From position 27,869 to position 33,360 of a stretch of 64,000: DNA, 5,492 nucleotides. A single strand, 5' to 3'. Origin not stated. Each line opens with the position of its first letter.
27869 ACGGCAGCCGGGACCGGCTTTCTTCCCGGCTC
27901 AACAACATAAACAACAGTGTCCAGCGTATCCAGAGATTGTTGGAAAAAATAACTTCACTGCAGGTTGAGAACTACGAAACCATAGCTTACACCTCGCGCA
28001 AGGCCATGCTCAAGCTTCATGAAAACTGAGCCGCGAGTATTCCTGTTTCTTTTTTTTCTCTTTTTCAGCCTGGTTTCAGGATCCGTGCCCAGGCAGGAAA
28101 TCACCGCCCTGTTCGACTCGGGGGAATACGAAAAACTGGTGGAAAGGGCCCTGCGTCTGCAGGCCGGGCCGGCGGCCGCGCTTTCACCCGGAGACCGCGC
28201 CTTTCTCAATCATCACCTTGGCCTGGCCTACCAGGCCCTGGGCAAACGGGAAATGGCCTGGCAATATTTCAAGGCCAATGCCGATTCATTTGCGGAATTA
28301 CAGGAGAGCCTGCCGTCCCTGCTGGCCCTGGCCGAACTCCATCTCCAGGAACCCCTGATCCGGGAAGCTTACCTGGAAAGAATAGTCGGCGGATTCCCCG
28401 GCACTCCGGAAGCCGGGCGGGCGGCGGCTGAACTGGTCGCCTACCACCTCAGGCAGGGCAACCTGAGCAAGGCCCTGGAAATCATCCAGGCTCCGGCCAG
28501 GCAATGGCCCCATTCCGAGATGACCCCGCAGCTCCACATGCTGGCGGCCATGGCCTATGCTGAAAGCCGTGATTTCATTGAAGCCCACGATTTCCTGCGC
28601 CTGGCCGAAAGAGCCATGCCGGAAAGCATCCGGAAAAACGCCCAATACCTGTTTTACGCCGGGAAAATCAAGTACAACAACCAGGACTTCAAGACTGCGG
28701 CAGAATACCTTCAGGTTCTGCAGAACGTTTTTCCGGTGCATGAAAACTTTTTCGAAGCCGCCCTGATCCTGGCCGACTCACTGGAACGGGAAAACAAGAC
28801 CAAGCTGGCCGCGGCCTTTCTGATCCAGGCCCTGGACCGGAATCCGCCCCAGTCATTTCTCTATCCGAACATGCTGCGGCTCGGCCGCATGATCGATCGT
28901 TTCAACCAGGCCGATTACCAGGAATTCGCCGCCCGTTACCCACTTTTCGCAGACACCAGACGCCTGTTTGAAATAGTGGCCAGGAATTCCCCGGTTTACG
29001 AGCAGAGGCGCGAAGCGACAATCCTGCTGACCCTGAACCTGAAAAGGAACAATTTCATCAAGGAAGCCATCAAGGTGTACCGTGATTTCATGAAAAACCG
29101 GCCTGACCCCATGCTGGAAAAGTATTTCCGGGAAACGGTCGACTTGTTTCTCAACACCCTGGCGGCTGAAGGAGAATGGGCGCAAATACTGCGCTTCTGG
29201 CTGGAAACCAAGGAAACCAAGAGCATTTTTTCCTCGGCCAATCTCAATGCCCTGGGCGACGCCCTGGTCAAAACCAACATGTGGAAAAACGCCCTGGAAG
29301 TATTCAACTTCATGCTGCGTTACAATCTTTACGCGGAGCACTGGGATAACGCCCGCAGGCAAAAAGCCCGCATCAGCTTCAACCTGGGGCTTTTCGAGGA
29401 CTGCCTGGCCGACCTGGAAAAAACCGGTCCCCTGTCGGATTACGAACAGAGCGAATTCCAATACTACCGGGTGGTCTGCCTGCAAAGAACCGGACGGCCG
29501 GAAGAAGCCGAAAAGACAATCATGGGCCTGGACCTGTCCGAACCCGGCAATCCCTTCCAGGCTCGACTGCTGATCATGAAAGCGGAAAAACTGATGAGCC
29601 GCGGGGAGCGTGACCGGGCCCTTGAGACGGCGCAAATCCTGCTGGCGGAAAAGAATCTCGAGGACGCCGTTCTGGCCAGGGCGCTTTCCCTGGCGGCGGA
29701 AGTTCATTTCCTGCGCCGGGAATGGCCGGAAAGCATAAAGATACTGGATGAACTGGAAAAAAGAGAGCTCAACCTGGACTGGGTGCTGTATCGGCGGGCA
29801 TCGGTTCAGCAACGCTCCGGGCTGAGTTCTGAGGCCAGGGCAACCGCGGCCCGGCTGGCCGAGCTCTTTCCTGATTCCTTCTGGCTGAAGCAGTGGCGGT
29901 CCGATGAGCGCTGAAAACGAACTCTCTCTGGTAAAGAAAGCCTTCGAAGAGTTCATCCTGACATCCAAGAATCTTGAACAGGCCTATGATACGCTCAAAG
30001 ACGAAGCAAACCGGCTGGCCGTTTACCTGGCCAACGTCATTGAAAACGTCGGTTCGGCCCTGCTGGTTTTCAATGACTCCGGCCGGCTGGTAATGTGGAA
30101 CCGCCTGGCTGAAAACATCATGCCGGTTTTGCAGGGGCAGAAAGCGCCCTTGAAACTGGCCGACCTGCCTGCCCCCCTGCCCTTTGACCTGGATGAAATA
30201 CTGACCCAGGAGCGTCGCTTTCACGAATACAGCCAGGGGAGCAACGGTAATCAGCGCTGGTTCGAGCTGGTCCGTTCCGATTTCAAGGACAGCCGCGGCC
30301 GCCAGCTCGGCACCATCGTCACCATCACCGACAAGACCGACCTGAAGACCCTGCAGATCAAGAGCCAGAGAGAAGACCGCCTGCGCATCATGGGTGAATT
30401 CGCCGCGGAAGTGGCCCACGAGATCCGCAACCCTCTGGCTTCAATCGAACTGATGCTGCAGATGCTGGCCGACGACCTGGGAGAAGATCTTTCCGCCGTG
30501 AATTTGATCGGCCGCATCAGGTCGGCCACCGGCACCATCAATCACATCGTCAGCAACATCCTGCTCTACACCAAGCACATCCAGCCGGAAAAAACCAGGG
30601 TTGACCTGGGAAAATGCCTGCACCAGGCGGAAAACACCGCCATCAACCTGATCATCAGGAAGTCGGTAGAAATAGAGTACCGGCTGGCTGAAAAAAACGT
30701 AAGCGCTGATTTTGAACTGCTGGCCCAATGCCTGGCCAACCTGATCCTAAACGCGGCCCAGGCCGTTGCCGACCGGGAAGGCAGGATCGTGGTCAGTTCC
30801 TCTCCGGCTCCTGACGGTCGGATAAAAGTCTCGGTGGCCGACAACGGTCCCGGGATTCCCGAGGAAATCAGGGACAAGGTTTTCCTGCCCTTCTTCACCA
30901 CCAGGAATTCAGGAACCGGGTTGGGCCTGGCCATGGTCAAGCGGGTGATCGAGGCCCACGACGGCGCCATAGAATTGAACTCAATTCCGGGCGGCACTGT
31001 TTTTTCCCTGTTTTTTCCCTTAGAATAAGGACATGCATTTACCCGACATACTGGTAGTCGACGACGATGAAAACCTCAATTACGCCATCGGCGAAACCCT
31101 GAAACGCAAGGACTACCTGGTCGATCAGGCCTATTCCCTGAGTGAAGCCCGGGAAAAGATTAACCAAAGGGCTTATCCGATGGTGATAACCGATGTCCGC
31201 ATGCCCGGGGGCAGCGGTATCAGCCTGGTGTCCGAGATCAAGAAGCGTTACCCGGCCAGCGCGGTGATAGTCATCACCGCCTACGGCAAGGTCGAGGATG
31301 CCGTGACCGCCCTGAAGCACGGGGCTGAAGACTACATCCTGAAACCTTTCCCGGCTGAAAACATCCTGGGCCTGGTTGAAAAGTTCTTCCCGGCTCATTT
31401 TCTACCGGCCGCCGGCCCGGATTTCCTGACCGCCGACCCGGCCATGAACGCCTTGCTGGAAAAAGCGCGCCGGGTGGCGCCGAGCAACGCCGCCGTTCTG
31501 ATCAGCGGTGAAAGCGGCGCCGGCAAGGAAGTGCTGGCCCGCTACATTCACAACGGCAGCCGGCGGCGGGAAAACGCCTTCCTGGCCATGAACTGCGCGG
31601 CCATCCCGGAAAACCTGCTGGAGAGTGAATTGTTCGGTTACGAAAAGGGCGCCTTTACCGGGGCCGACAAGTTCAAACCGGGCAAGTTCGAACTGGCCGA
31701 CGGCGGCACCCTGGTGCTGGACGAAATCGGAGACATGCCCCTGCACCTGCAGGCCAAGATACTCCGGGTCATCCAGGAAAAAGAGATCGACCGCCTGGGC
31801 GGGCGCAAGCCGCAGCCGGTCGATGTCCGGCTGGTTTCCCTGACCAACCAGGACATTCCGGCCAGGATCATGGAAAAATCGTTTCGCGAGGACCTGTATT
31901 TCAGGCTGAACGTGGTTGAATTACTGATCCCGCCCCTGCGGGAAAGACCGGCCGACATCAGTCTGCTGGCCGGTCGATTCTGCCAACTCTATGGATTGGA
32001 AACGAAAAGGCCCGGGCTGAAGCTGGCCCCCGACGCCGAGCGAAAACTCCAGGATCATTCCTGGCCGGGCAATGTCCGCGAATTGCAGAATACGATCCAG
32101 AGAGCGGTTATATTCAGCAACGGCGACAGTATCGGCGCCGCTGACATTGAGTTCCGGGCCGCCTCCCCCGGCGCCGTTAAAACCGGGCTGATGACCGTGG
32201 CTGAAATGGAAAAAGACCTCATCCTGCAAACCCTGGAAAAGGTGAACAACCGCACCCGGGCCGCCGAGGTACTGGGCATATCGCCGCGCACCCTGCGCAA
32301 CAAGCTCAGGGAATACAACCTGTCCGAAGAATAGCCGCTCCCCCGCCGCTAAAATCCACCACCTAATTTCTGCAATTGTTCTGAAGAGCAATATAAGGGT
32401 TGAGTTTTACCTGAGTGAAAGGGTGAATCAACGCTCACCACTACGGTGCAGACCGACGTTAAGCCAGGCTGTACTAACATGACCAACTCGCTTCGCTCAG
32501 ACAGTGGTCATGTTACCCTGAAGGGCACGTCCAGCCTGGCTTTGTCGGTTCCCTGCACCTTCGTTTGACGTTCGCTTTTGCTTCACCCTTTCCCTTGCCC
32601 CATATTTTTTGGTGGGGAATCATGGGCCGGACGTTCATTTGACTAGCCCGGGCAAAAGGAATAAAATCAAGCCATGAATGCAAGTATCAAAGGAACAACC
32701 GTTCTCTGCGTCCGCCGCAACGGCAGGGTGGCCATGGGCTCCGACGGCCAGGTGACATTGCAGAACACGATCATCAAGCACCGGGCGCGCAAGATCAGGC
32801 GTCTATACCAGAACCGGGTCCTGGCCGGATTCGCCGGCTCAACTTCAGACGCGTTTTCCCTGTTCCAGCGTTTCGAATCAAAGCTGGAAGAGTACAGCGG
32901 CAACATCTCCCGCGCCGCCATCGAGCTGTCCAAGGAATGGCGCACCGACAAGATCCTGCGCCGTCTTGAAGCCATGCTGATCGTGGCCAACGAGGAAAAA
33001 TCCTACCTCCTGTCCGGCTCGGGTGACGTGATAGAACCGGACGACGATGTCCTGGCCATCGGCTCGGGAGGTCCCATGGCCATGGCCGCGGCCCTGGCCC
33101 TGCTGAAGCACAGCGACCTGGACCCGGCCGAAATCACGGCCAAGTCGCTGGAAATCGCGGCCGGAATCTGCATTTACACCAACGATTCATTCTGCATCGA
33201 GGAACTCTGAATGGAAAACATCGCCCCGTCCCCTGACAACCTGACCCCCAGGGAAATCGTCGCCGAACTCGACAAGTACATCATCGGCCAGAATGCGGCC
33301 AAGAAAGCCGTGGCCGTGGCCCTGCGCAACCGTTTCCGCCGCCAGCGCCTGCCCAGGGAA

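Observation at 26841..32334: Sigma-54-promoted four-gene signalling operon: REC-GAF-DHp protein lacking a kinase ATPase domain, secreted TPR protein, PAS histidine kinase and NtrC-family activator (possible autoregulatory phosphorelay)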

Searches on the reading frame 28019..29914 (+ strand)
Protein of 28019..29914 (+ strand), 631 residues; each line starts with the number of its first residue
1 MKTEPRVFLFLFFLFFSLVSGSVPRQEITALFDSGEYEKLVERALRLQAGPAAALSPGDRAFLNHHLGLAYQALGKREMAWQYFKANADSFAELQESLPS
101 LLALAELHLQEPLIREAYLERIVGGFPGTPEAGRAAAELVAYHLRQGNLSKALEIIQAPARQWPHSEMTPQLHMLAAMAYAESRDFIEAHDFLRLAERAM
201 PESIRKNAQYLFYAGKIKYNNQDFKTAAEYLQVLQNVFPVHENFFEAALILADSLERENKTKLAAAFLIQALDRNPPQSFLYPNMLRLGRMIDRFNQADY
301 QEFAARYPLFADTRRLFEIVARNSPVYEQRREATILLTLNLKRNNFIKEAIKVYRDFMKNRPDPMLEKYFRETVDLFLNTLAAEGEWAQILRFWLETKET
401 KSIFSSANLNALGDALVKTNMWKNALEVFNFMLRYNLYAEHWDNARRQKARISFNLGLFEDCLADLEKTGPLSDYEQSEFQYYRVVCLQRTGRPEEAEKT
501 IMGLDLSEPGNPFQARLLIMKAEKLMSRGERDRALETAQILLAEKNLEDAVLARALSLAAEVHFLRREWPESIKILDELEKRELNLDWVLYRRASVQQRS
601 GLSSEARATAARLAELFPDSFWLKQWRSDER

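Call 3: search_protein_families(library=pfam, proteins=[window:28019-29914:+], max_evalue=0.1)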
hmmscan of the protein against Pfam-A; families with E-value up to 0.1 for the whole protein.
window:28019-29914:+ (631 aa): 15 families
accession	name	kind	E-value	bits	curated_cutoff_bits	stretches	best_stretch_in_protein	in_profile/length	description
PF13428.12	TPR_14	-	1.9e-09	37.7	23.5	0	588-623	2-37/44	Tetratricopeptide repeat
PF13174.12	TPR_6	-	5.1e-09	36.6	26.3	1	589-620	2-33/33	Tetratricopeptide repeat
PF07719.23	TPR_2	-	8.3e-09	35.3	27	0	171-202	2-33/34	Tetratricopeptide repeat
PF25058.1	ARM_TT21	-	7.4e-08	32.9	27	1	477-537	56-116/155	Tetratricopeptide repeat protein 21 ARM repeat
PF13525.12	YfiO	-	5.3e-06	26.8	25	1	207-276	4-73/203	Outer membrane lipoprotein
PF12895.13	ANAPC3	-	2.3e-05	25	27.2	0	195-260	11-71/82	Anaphase-promoting complex, cyclosome, subunit 3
PF01535.26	PPR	-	0.00038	20.9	25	0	410-436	4-30/31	PPR repeat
PF14559.12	TPR_19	-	0.00045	20.9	25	0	482-512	29-59/68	Tetratricopeptide repeat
PF13432.12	TPR_16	-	0.00051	20.9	32.7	0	215-277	4-63/65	Tetratricopeptide repeat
PF13176.12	TPR_7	-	0.0012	19.2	27.9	0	65-85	3-23/36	Tetratricopeptide repeat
PF16068.10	DUF4810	-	0.011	16.7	34.7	0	54-93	42-77/85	Domain of unknown function (DUF4810)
PF22860.2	DUF7017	-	0.013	16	27.5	0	481-502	4-25/141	Domain of unknown function (DUF7017)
PF13041.12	PPR_2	-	0.022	15.3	30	0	411-436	8-33/50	PPR repeat family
PF13424.12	TPR_12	-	0.024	15.3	30.1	0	138-200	8-75/77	Tetratricopeptide repeat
PF13181.12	TPR_8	-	0.056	14.1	25.7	0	64-85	4-25/34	Tetratricopeptide repeat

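Call 5: search_protein_families(library=ncbifam, proteins=[window:28019-29914:+], max_evalue=0.01)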
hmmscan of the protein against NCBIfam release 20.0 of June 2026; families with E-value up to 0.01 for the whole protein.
window:28019-29914:+ (631 aa): 8 families
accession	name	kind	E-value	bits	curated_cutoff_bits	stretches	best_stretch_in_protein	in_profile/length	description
TIGR02795.1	tol_pal_ybgF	equivalog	2.9e-11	44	90.1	1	205-276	38-107/119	tol-pal system protein YbgF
TIGR00540.1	TPR_hemY_coli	hypoth_equivalog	1.8e-07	30.3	142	2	188-266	307-380/385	heme biosynthesis-associated TPR protein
TIGR03302.1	OM_YfiO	subfamily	2e-05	24.2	81.4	0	205-266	30-91/239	outer membrane protein assembly factor BamD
TIGR00756.2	PPR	repeat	3.3e-05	23.7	20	0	414-437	8-31/35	pentatricopeptide repeat protein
NF052312.1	T9SS_PorW_SprE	equivalog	0.00036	19.3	250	0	412-606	110-309/716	type IX secretion system periplasmic lipoprotein PorW/SprE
NF008757.0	PRK11788.1-5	equivalog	0.00081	18.6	363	0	128-277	175-314/388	lipopolysaccharide assembly protein LapB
NF052415.1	T3SS_chap_SctY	equivalog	0.007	16.9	70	0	476-542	38-104/106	type III secretion apparatus assembly chaperone SctY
NF008756.0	PRK11788.1-4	equivalog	0.0097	15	474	0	217-282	255-319/389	lipopolysaccharide assembly protein LapB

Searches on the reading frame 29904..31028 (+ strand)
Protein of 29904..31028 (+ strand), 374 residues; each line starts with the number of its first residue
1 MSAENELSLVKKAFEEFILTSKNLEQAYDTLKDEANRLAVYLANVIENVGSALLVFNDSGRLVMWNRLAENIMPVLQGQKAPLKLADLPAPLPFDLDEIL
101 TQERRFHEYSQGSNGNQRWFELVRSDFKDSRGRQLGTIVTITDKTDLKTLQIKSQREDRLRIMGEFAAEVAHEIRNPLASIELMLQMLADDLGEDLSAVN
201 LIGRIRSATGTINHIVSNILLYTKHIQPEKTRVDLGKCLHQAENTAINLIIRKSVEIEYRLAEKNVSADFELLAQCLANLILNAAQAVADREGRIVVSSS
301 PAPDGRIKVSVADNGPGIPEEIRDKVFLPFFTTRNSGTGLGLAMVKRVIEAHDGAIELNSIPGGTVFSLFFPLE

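Call 3: search_protein_families(library=pfam, proteins=[window:29904-31028:+], max_evalue=0.1)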
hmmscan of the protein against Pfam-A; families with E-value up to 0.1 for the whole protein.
window:29904-31028:+ (374 aa): 6 families
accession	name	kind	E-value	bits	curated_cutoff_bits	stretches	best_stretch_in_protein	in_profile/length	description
PF02518.31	HATPase_c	-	3.5e-24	85.8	26.4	1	270-373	3-109/111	Histidine kinase-, DNA gyrase B-, and HSP90-like ATPase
PF00512.31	HisKA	-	1.3e-13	51.2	26.9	1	163-225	2-63/66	His Kinase A (phospho-acceptor) domain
PF08448.16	PAS_4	-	0.012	16.3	23.1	0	49-147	4-108/110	PAS fold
PF13581.12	HATPase_c_2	-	0.013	15.9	27.4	1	283-352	42-112/127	Histidine kinase-like ATPase domain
PF12860.13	PAS_7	-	0.044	14.4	27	0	46-70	1-25/115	PAS fold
PF13589.12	HATPase_c_3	-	0.072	13.5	25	0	275-321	5-48/137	Histidine kinase-, DNA gyrase B-, and HSP90-like ATPase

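Call 5: search_protein_families(library=ncbifam, proteins=[window:29904-31028:+], max_evalue=0.01)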
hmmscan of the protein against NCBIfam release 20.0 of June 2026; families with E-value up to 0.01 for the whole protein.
window:29904-31028:+ (374 aa): 88 families (the best 25 are shown)
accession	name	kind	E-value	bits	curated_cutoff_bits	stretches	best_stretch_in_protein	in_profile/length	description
NF008468.0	PRK11360.1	equivalog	1.1e-64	219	646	1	39-373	267-608/616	two-component system sensor histidine kinase AtoS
NF007688.0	PRK10364.1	equivalog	1.9e-43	148.9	479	1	148-373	225-451/460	two-component system sensor histidine kinase ZraS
NF052574.1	HisKinEspCMyxo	equivalog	2.4e-36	125.2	1200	1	113-372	367-636/785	serine histidine kinase EspC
NF046044.1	PnpS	equivalog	1.3e-35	123.1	400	1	15-372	30-390/390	two-component system histidine kinase PnpS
NF010411.0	PRK13837.1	equivalog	1.7e-35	122.3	647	1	143-373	430-675/828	two-component system VirA-like sensor kinase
NF049962.1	HisKinFlgSCampy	equivalog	5e-34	117.7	600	1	138-367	106-334/338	fla regulon two-component system sensor histidine kinase FlgS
NF052573.1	HisKinEspAMyxo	equivalog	3.9e-31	107.8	1400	1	43-365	257-603/755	serine histidine kinase EspA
NF047497.1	HK_LIC_12097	equivalog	1.3e-30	106.4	500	1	139-373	126-366/367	LIC_12097 family sensor histidine kinase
NF008312.0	PRK11100.1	equivalog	5.9e-30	104.5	356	1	164-370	257-471/477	two-component system sensor histidine kinase CreC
TIGR02966.1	phoR_proteo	equivalog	1.6e-29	103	334.2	1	42-370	8-332/333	phosphate regulon sensor histidine kinase PhoR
NF033092.0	HK_WalK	equivalog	3.3e-28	98.6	725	1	4-372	229-593/594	cell wall metabolism sensor histidine kinase WalK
NF053867.1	SprKinKinDBac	equivalog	2.3e-26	92.3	775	1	151-372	273-496/500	sporulation kinase KinD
NF008293.1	PRK11073.1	equivalog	1.2e-25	90.6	240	1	167-373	134-347/349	nitrogen regulation protein NR(II)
NF007004.0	PRK09467.1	equivalog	5e-25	88.2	415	1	151-372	224-435/440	two-component system sensor histidine kinase EnvZ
NF046026.1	HisKinCckACaul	equivalog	9e-25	86.8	1000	1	138-373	277-532/678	cell cycle histidine kinase CckA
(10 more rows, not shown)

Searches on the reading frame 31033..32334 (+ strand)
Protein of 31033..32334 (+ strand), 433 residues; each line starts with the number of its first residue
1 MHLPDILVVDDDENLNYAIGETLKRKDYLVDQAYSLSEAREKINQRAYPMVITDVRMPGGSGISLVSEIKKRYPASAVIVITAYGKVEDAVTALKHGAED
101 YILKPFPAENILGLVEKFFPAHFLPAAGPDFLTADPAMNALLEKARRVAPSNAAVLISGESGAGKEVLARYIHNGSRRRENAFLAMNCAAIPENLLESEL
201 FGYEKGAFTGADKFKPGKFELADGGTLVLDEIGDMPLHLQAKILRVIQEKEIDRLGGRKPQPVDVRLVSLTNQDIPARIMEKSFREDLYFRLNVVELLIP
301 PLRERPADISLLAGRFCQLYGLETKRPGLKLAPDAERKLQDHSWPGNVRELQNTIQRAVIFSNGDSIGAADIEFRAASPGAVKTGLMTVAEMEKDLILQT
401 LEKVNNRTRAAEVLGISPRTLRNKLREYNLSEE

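Call 3: search_protein_families(library=pfam, proteins=[window:31033-32334:+], max_evalue=0.1)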
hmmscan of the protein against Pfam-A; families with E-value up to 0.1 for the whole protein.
window:31033-32334:+ (433 aa): 17 families
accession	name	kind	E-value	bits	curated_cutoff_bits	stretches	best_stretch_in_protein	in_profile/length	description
PF00158.32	Sigma54_activat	-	1e-68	230.7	20.2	1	133-297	3-167/168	Sigma-54 interaction domain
PF00072.30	Response_reg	-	1.1e-26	93.6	30.2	1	6-114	1-109/111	Response regulator receiver domain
PF25601.1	AAA_lid_14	-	5.9e-20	71.3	27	1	303-375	1-73/87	AAA+ ATPase lid domain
PF14532.12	Sigma54_activ_2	-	6.5e-19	69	25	1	136-302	5-138/138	Sigma-54 interaction domain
PF02954.25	HTH_8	-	1.4e-14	53.9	22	1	389-428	2-42/42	Bacterial regulatory protein, Fis family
PF13191.12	AAA_16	-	0.00031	21.7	32.6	1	139-191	13-63/167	AAA ATPase domain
PF18024.7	HTH_50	-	0.00042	20.4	27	1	389-431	8-50/50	Helix-turn-helix domain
PF07728.20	AAA_5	-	0.00071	20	22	1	155-272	2-122/139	AAA domain (dynein-related subfamily)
PF20720.3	nSTAND3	-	0.0036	17.5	27.2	1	140-180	5-45/155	Novel STAND NTPase 3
PF01078.27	Mg_chelatase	-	0.011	15.5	20.3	0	210-250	93-133/207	Magnesium chelatase, subunit ChlI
PF13556.12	HTH_30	-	0.054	13.7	27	0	404-426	12-34/59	PucR C-terminal helix-turn-helix domain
PF00063.27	Myosin_head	-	0.054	12.2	33.3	1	149-172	82-105/679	Myosin head (motor domain)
PF13384.12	HTH_23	-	0.062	13.6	24.6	0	397-429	10-42/50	Homeodomain-like domain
PF20432.4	Xre-like-HTH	-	0.069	13.9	25.8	0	407-430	26-50/63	Antitoxin Xre-like helix-turn-helix domain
PF13518.12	HTH_28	-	0.078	13.5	25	0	397-429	6-37/52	Helix-turn-helix domain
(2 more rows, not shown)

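Call 5: search_protein_families(library=ncbifam, proteins=[window:31033-32334:+], max_evalue=0.01)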
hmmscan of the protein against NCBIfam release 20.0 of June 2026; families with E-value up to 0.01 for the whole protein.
window:31033-32334:+ (433 aa): 118 families (the best 25 are shown)
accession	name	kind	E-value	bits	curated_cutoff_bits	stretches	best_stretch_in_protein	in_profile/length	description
NF050807.1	TransRegFlbDCaul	equivalog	2.3e-118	395.9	750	1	46-429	44-439/454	sigma-54-dependent transcriptional regulator FlbD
NF008469.0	PRK11361.1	equivalog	3.8e-118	395.1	714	2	131-430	145-456/461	acetoacetate metabolism transcriptional regulator AtoC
TIGR02915.1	PEP_resp_reg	equivalog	1e-114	383.8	502.6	1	6-430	1-444/445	PEP-CTERM-box response regulator transcription factor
TIGR01818.1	ntrC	equivalog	2.5e-113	379.3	558.6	1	6-376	1-381/463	nitrogen regulation protein NR(I)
NF007689.0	PRK10365.1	equivalog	5e-104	348.5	760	1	5-425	7-439/441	sigma-54-dependent response regulator transcription factor ZraR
NF049963.1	RespRegFlgRCampy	domain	1.3e-99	334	750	1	6-430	3-429/429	fla regulon two-component system response regulator FlgR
NF041552.1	TF_PrdR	equivalog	1.1e-98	331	795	1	138-429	276-577/577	sigma-54 dependent transcriptional regulator PrdR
TIGR01817.1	nifA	equivalog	4.3e-98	329.4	528.85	1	135-375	202-441/534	nif-specific transcriptional activator NifA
NF011695.0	PRK15115.1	equivalog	1.1e-96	324.4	763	1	5-409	8-412/445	two-component system response regulator GlrR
NF051870.1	NAssimRespRegNtrX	equivalog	1.6e-92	310.8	600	1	5-374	3-380/452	nitrogen assimilation response regulator NtrX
NF003451.0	PRK05022.1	equivalog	7.5e-91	305.4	476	1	132-368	193-429/512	nitric oxide reductase transcriptional regulator NorR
NF008176.1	PRK10923.1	equivalog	2e-90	303.6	620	1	5-371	5-380/469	nitrogen regulation protein NR(I)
NF041946.1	LuxO_transreg_Vib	equivalog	1.4e-88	297.7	800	1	37-368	30-372/463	quorum-sensing sigma-54 dependent transcriptional regulator LuxO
NF038308.1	RNA_repair_RtcR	equivalog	1.1e-83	281.9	650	1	133-374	184-434/530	RNA repair transcriptional activator RtcR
TIGR02329.1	propionate_PrpR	equivalog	9.2e-80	268.7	499.2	1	130-426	213-525/526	propionate catabolism operon regulatory protein PrpR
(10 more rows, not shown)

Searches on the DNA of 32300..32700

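Call 60: search_rna_families(source=window, start=32300, end=32700, threshold=evalue, max_evalue=1)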
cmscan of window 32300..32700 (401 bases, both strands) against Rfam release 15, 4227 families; matches with E-value up to 1: 0.
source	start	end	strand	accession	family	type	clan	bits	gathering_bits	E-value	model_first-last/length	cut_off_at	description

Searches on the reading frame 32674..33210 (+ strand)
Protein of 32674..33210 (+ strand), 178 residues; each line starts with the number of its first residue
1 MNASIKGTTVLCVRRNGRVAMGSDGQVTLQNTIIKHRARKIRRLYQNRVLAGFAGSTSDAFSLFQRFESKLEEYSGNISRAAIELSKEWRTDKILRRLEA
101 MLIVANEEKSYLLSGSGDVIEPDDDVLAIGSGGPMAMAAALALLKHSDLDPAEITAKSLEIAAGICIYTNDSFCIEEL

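Call 5: search_protein_families(library=ncbifam, proteins=[window:32674-33210:+], max_evalue=0.01)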
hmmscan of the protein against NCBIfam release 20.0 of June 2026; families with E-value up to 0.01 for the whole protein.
window:32674-33210:+ (178 aa): 4 families
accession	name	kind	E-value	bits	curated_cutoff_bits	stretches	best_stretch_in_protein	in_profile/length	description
NF003964.0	PRK05456.1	equivalog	2.2e-82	275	137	1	3-178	3-178/179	ATP-dependent protease subunit HslV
TIGR03692.1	ATP_dep_HslV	equivalog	2.7e-80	268.1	157.75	1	8-178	1-171/171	HslVU peptidase proteolytic subunit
TIGR03634.1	arc_protsome_B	equivalog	3.5e-08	33.3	224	1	7-138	1-138/185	archaeal proteasome endopeptidase complex subunit beta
TIGR03690.1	20S_bact_beta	equivalog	0.003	17.3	191.9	1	6-75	4-72/222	proteasome subunit beta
